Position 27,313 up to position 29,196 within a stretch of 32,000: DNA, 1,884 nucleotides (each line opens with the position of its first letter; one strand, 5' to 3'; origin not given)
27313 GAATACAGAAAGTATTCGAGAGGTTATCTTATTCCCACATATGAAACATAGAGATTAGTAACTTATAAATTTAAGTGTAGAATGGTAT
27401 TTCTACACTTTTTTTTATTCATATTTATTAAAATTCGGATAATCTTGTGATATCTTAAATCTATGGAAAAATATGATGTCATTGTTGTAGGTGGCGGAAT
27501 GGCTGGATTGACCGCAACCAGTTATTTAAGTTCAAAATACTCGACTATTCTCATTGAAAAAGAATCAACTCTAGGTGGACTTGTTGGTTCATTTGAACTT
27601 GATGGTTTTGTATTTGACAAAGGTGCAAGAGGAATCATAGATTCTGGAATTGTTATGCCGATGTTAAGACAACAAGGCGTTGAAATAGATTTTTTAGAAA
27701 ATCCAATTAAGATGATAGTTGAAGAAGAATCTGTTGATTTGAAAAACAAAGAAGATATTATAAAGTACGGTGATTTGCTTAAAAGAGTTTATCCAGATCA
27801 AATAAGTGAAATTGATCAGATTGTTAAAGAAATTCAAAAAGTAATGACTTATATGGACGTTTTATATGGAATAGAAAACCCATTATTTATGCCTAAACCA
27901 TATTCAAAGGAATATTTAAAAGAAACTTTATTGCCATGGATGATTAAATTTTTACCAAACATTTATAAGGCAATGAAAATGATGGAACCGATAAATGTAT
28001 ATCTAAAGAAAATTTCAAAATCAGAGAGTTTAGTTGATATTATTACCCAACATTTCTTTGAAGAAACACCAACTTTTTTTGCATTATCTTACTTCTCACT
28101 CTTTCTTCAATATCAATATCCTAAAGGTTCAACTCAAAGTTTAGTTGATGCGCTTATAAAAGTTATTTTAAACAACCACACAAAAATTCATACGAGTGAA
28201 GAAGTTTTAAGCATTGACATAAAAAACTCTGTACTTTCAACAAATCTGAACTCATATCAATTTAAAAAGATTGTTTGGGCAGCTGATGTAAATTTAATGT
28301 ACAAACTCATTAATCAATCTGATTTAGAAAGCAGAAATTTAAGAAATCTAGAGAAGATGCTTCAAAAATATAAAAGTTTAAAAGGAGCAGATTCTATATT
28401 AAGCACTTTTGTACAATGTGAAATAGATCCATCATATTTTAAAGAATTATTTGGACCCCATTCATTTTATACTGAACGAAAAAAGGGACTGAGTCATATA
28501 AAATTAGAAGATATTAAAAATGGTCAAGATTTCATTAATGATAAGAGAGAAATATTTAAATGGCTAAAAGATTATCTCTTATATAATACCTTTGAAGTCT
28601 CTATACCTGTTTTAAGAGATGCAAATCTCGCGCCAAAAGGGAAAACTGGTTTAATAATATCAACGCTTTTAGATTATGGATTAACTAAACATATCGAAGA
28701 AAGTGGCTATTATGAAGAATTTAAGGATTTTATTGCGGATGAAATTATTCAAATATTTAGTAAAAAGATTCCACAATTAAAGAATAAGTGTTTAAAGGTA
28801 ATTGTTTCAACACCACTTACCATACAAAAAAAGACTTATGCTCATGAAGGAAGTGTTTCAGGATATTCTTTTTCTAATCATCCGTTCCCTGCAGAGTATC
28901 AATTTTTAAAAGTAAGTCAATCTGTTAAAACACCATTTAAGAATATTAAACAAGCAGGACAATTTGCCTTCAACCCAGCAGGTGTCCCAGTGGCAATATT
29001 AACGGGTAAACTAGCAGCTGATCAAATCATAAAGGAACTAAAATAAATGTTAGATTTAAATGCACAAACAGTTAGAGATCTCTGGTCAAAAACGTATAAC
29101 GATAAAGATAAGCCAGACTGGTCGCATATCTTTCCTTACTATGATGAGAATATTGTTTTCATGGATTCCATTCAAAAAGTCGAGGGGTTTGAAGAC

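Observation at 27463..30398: Tightly coupled CrtI-like flavoenzyme / NTF2-fold / SDR operon of unknown substrate: candidate lipid, fatty-acid or steroid tailoring module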

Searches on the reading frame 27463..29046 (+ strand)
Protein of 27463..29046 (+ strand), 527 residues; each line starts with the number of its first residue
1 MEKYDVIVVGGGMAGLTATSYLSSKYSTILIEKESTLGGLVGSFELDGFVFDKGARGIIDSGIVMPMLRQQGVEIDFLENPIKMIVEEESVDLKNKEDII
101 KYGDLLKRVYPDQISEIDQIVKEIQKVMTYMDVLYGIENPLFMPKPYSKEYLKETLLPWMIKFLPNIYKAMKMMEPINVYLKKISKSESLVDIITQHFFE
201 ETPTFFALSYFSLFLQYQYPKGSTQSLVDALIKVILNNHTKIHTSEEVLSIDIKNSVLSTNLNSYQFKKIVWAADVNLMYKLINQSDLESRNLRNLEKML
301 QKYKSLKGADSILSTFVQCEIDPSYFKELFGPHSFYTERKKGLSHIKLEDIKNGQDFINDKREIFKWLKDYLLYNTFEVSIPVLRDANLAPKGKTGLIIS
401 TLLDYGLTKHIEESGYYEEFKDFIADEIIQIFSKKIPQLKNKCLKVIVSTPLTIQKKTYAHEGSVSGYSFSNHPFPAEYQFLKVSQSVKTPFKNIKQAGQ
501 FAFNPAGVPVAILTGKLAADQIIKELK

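Call 3: search_protein_families(library=pfam, proteins=[window:27463-29046:+], max_evalue=0.01)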
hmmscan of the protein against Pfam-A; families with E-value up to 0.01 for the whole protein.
window:27463-29046:+ (527 aa): 9 families
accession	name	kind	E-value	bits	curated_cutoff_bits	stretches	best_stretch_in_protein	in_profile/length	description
PF01593.30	Amino_oxidase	-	6.3e-15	55.8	19.8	1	13-295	1-278/443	Flavin containing amine oxidoreductase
PF13450.12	NAD_binding_8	-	3.7e-12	46.8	21.9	1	8-67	1-64/68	NAD(P)-binding Rossmann-like domain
PF01266.30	DAO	-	7.8e-06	26.1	27.9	1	5-38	1-35/353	FAD dependent oxidoreductase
PF07992.20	Pyr_redox_2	-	4.2e-05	23.6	26.1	1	4-101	1-99/291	Pyridine nucleotide-disulphide oxidoreductase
PF03486.20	HI0933_like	-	5.2e-05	23.2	50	0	5-38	2-36/244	HI0933-like protein Rossmann domain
PF01946.23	Thi4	-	7.8e-05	22.4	26.2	1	4-42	18-60/235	Thi4 family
PF12831.13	FAD_oxidored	-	0.00011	22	27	1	5-41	1-38/416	FAD dependent oxidoreductase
PF00890.30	FAD_binding_2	-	0.00087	19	20.4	1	5-39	1-36/414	FAD binding domain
PF01494.25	FAD_binding_3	-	0.009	15.7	22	0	3-36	1-35/349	FAD binding domain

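Call 4: search_protein_families(library=ncbifam, proteins=[window:27463-29046:+], max_evalue=0.01)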
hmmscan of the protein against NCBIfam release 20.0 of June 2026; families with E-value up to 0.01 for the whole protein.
window:27463-29046:+ (527 aa): 37 families (the best 25 are shown)
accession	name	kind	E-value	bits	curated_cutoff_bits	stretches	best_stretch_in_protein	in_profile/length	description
TIGR02733.1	desat_CrtD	equivalog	2.1e-18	66.3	549.7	2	5-58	3-60/492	C-3',4' desaturase CrtD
TIGR02734.1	crtI_fam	subfamily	2.9e-17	62.5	238.1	2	6-289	1-287/504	phytoene desaturase family protein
NF058655.1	CrtID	equivalog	5.4e-15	55.2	640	1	6-283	1-282/478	bifunctional phytoene desaturase/3,4-desaturase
NF045689.1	BCarotKetCrtO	equivalog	3.2e-14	52.4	1000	2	219-464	237-480/563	beta-carotene ketolase CrtO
NF005560.0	PRK07233.1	equivalog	9.1e-14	51.1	252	2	6-53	3-51/435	hypothetical protein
TIGR02730.1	carot_isom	equivalog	1.1e-12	47.5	586.9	1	4-290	1-299/493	carotenoid isomerase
TIGR00562.1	proto_IX_ox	equivalog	3e-09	36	97.85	1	3-77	2-80/470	protoporphyrinogen oxidase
NF042421.1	hydcarot_desat_CrtD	equivalog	5.3e-09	35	500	2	6-55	4-54/487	1-hydroxycarotenoid 3,4-desaturase CrtD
NF005548.0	PRK07208.1-4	equivalog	1.2e-07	30.7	389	1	2-55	2-56/488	hypothetical protein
TIGR03467.1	HpnE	equivalog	2.9e-07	30.2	283.05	1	6-54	1-52/430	hydroxysqualene dehydroxylase HpnE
NF009081.0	PRK12416.1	equivalog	2.1e-06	26.9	702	1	6-78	4-84/466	protoporphyrinogen oxidase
NF008845.0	PRK11883.1-5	equivalog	2.4e-06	26.1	560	1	3-62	4-70/468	protoporphyrinogen oxidase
NF053556.1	prodigi_MAP_PigB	equivalog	1.7e-05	23.5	850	1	2-39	153-189/659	prodigiosin MAP biosynthesis oxidoreductase PigB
TIGR03143.1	AhpF_homolog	hypoth_equivalog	3.5e-05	22.6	687.65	1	3-46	4-48/555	putative alkyl hydroperoxide reductase F subunit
NF045637.1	carotdesatCrtDProt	equivalog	4.4e-05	22.2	580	0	6-54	1-50/485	1-hydroxycarotenoid 3,4-desaturase CrtD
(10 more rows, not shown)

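Call 7: find_homologous_proteins(query=window:27463-29046:+, max_evalue=0.00001)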
Query window:27463-29046:+ (527 aa): 2692 proteins with E <= 0.00001 among 8000 candidates; the best 120 are listed.
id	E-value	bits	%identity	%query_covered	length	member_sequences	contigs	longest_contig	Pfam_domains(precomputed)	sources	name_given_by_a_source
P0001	0.0e+0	1163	100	100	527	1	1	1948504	PF01266.31,PF01593.31,PF13450.13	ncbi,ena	-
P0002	1.3e-233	795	66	100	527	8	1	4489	PF01266.31,PF01593.31,PF13450.13,PF07992.21,PF13738.13,PF03486.21,PF12831.14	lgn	-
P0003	3.2e-198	678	58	100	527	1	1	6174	PF01266.31,PF01593.31,PF13450.13,PF07992.21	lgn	-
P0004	1.7e-195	669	57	100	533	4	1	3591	PF01266.31,PF01593.31,PF13450.13,PF00890.31,PF03486.21,PF12831.14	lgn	-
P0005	2.6e-195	668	57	99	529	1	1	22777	PF01946.24,PF01266.31,PF01593.31,PF13450.13,PF00890.31,PF07992.21,PF03486.21,PF12831.14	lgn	-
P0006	1.4e-191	656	56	100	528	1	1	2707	PF01266.31,PF01593.31,PF13450.13,PF12831.14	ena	-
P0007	2.5e-185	635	54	99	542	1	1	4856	PF01946.24,PF01266.31,PF01593.31,PF13450.13,PF07992.21,PF03486.21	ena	-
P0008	1.2e-184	633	53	100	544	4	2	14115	PF01946.24,PF01266.31,PF01593.31,PF13450.13,PF00890.31,PF07992.21,PF03486.21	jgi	jgi:phytoene dehydrogenase-like protein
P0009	1.2e-183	630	55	99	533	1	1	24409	PF01946.24,PF01266.31,PF01593.31,PF13450.13,PF00890.31,PF07992.21,PF03486.21,PF01494.26,PF12831.14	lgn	-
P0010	5.3e-183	628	54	99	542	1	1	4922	PF01946.24,PF01266.31,PF01593.31,PF13450.13,PF00890.31,PF07992.21,PF03486.21,PF12831.14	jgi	-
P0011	1.3e-182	626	54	100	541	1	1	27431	PF01946.24,PF01266.31,PF01593.31,PF13450.13,PF00890.31,PF07992.21,PF03486.21,PF12831.14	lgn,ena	-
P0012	1.7e-182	626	54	100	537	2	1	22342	PF01946.24,PF01266.31,PF01593.31,PF13450.13,PF00890.31,PF07992.21,PF03486.21,PF12831.14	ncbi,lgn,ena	-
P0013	2.6e-182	625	53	99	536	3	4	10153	PF01946.24,PF01266.31,PF01593.31,PF13450.13,PF07992.21,PF03486.21,PF12831.14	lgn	-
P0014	5.9e-182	624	54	99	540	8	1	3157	PF01946.24,PF01266.31,PF01593.31,PF13450.13,PF00890.31,PF07992.21,PF03486.21,PF12831.14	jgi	jgi:phytoene dehydrogenase-like protein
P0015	1.2e-181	623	54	100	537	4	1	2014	PF01946.24,PF01266.31,PF01593.31,PF13450.13,PF00890.31,PF07992.21,PF03486.21,PF12831.14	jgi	-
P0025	1.3e-179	616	54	98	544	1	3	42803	PF01946.24,PF01266.31,PF01593.31,PF13450.13,PF00890.31,PF07992.21,PF03486.21,PF12831.14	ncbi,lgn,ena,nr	ncbi:MAG: phytoene dehydrogenase-like oxidoreductase [Erysipelotrichaceae bacterium]|nr:MAG: phytoen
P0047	2.9e-175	602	52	99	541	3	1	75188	PF01946.24,PF01266.31,PF01593.31,PF13450.13,PF00890.31,PF07992.21,PF03486.21,PF01494.26,PF12831.14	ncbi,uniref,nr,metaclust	ncbi:phytoene desaturase family protein [Youngiibacter fragilis]|uniref:Amine oxidase n=1 Tax=Youngi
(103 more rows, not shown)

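Call 9: find_encoding_contigs(protein=P0001, flank=10000, max_places=3)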
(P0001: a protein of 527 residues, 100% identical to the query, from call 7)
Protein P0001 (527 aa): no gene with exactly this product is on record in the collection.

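Call 10: find_encoding_contigs(protein=P0047, flank=8000, max_places=3)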
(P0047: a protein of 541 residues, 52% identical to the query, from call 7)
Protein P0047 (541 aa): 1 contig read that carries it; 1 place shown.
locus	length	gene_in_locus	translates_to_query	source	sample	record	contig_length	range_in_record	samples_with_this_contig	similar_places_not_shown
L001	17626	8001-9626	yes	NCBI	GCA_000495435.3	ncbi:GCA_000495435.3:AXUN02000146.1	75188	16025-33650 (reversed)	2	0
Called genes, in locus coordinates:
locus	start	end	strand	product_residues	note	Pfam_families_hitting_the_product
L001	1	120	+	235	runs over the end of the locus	PF00119:ATP-synt_A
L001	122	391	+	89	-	PF00137:ATP-synt_C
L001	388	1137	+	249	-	PF00430:ATP-synt_B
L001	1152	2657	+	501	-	PF02874:ATP-synt_ab_N, PF00006:ATP-synt_ab, PF00306:ATP-synt_ab_C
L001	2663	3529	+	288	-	PF00231:ATP-synt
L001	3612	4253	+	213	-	PF00248:Aldo_ket_red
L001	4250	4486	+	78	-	-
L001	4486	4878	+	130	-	PF04430:DUF498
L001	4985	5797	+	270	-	PF02675:AdoMet_dc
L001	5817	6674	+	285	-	PF17284:Spermine_synt_N, PF01564:Spermine_synth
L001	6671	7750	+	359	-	PF01408:GFO_IDH_MocA, PF22725:GFO_IDH_MocA_C3, PF02894:GFO_IDH_MocA_C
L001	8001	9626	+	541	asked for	PF00890:FAD_binding_2 (weak), PF01266:DAO, PF01494:FAD_binding_3 (weak), PF01593:Amino_oxidase, PF01946:Thi4 (weak), PF07992:Pyr_redox_2 (weak), PF12831:FAD_oxidored (weak), PF13450:NAD_binding_8, +1 more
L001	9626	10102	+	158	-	PF10184:DUF2358, PF12680:SnoaL_2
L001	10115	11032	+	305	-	PF00106:adh_short, PF08659:KR, PF13561:adh_short_C2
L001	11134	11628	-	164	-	PF02915:Rubrerythrin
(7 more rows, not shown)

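Call 11: find_encoding_contigs(protein=P0025, flank=8000, max_places=3)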
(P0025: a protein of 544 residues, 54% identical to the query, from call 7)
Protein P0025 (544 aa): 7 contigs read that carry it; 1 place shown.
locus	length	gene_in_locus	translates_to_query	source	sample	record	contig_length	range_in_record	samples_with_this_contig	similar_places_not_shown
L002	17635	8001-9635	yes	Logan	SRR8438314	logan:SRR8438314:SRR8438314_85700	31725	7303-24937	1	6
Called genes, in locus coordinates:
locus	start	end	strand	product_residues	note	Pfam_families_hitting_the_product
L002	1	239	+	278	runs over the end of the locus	PF00528:BPD_transp_1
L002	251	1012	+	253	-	PF00005:ABC_tran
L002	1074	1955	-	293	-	PF00165:HTH_AraC (faint), PF12833:HTH_18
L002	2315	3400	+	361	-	PF02607:B12-binding_2, PF02310:B12-binding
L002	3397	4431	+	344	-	PF00990:GGDEF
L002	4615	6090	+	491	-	PF00514:Arm (faint), PF02985:HEAT (faint), PF13513:HEAT_EZ (faint), PF03130:HEAT_PBS (faint), PF13646:HEAT_2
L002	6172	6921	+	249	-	-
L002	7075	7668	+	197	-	PF08818:DUF1801, PF13376:OmdA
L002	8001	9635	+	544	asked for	PF00890:FAD_binding_2 (weak), PF01266:DAO, PF01593:Amino_oxidase, PF01946:Thi4 (weak), PF03486:HI0933_like (faint), PF07992:Pyr_redox_2 (weak), PF12831:FAD_oxidored (weak), PF13450:NAD_binding_8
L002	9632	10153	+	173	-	PF10184:DUF2358, PF12680:SnoaL_2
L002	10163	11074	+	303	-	PF00106:adh_short, PF08659:KR (weak), PF13561:adh_short_C2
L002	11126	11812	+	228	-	-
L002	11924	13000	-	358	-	PF01380:SIS (weak)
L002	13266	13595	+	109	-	PF07963:N_methyl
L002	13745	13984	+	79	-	PF03613:EIID-AGA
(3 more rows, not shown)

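Call 14: search_solved_structures(query=window:27463-29046:+, max_evalue=0.001)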
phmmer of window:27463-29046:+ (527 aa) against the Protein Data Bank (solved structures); distinct sequences matched with E-value up to 0.001: 7.
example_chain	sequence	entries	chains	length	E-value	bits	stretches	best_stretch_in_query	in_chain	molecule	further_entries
3nrn_A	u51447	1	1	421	9.1e-07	31.3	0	6-81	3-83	uncharacterized protein PF1083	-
4rep_A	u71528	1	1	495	1.3e-05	27.5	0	5-55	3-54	Gamma-carotene desaturase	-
3zdn_A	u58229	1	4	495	0.00012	24.3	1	4-55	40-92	MONOAMINE OXIDASE N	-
2vvm_A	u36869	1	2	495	0.00012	24.3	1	4-55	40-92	MONOAMINE OXIDASE N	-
2vvl_G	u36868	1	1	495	0.00012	24.3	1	4-55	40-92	MONOAMINE OXIDASE N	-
2vvl_A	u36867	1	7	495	0.00012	24.3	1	4-55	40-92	MONOAMINE OXIDASE N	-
2ivd_A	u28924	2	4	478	0.00022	23.5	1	5-61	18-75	PROTOPORPHYRINOGEN OXIDASE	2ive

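Call 20: find_related_loci(query=A1, collection=genome_contigs, flank=8000)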
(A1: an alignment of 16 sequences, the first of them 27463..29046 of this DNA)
Query A1 (527 aa) in genome_contigs; peptide patterns used: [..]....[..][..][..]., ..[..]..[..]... (x = any residue, [..] = any of these).
599 stretches matched a pattern (row limit reached: there are more); 557 encode a relative of the query (tblastn E <= 1e-3); the best 80 are kept; 80 distinct loci.
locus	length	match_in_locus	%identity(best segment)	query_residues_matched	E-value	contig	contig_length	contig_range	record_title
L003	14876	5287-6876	53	1-526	0e+0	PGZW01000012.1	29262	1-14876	MAG: Firmicutes bacterium HGW-Firmicutes-19 08E140C01_scaffold_1118, whole genome shotgun sequence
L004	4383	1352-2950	54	1-527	0e+0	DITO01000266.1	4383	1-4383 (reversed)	MAG TPA_asm: Erysipelotrichaceae bacterium UBA6182 UBA6182_contig_507185, whole genome shotgun sequence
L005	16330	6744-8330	54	3-527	0e+0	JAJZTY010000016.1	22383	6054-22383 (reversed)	MAG: Bacillota bacterium isolate SKS3.bin96 NODE_3451_length_22383_cov_5.637221, whole genome shotgun sequence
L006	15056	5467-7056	53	1-526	0e+0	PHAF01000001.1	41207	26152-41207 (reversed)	MAG: Firmicutes bacterium HGW-Firmicutes-10 bjp_ig2102_scaffold_680, whole genome shotgun sequence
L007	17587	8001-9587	53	4-527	0e+0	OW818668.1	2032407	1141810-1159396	metagenome genome assembly, chromosome: 1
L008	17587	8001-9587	53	4-527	0e+0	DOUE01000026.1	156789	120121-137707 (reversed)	MAG TPA_asm: Erysipelotrichaceae bacterium isolate UBA12416 contig_3345, whole genome shotgun sequence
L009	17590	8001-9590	53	3-527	0e+0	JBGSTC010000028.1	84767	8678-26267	MAG: Erysipelotrichaceae bacterium isolate JTS-AC397 k141_2909276, whole genome shotgun sequence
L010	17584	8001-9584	52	4-527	0e+0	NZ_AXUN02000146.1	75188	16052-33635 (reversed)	Youngiibacter fragilis 232.1 contig_23, whole genome shotgun sequence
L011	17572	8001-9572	54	4-523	0e+0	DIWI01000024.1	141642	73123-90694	MAG TPA_asm: Clostridiaceae bacterium UBA6110 UBA6110_contig_6225, whole genome shotgun sequence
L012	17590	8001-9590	51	2-527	2e-178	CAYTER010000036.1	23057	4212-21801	MAG TPA_asm: uncultured Syntrophomonadaceae bacterium isolate binchicken_co168_36 genome assembly, contig: NODE_3931_len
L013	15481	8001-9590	52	1-526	6e-178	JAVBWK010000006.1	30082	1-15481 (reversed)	MAG: Erysipelotrichaceae bacterium isolate ZNE14_Bin74 all_Scaff004049, whole genome shotgun sequence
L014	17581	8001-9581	51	4-526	3e-177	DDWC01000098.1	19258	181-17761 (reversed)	MAG TPA_asm: Firmicutes bacterium UBA2296 UBA2296_contig_48635, whole genome shotgun sequence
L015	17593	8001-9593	51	1-527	7e-177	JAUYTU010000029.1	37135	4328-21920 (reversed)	MAG: Erysipelotrichaceae bacterium isolate C8_maxbin.054 C8_k141_199176, whole genome shotgun sequence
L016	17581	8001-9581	49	4-527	2e-172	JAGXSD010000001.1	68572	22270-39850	MAG: Erysipelotrichia bacterium isolate CROMO_A_155 c_000000000126, whole genome shotgun sequence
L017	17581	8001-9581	50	4-526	6e-172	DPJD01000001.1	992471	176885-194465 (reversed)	MAG TPA_asm: Erysipelotrichaceae bacterium isolate UBA8511 contig_40271, whole genome shotgun sequence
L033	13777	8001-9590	42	3-527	6e-148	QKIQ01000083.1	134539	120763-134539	MAG: Clostridia bacterium isolate SZUA-584 scaffold_760, whole genome shotgun sequence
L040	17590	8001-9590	42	3-527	1e-146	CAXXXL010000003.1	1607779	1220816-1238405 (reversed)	MAG: Christensenellaceae bacterium isolate f799d269-9f17-4ef2-88a6-4e1788b66faa genome assembly, contig: contig_3, whole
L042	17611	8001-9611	41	4-526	4e-146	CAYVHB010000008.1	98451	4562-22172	MAG TPA_asm: uncultured Oscillospiraceae bacterium isolate SRP263991_co4_306 genome assembly, contig: NODE_122_length_98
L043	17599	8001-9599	44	4-527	4e-146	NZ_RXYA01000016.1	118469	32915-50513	Acetobacterium paludosum strain DSM 8237 NODE_16_length_118469_cov_38.2829, whole genome shotgun sequence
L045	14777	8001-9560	44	4-526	1e-145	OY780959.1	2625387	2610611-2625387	MAG: Coprobacillaceae bacterium isolate 22225718-2d80-4950-8444-1fc93450ef0c genome assembly, chromosome: 1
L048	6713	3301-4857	42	2-527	8e-146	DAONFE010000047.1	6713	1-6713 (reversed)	MAG TPA_asm: Candidatus Cryosericum sp. isolate AMR_MDS_3851 NODE_13309_length_6713_cov_12.983328, whole genome shotgun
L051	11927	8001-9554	42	3-527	4e-145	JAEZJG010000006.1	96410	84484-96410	MAG: Bacillota bacterium isolate OH_CDB_228 k127_2577496, whole genome shotgun sequence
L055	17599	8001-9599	44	4-527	1e-144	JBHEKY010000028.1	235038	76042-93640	MAG: Anaerovoracaceae bacterium isolate bin.680 k141_399209, whole genome shotgun sequence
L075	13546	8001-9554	41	4-527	5e-143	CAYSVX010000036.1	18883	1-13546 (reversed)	MAG TPA_asm: uncultured Anaerolineaceae bacterium isolate SRP192927_co4_96 genome assembly, contig: NODE_5862_length_188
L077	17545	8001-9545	44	4-517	3e-144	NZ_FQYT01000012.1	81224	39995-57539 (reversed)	Parasporobacterium paucivorans DSM 15970, whole genome shotgun sequence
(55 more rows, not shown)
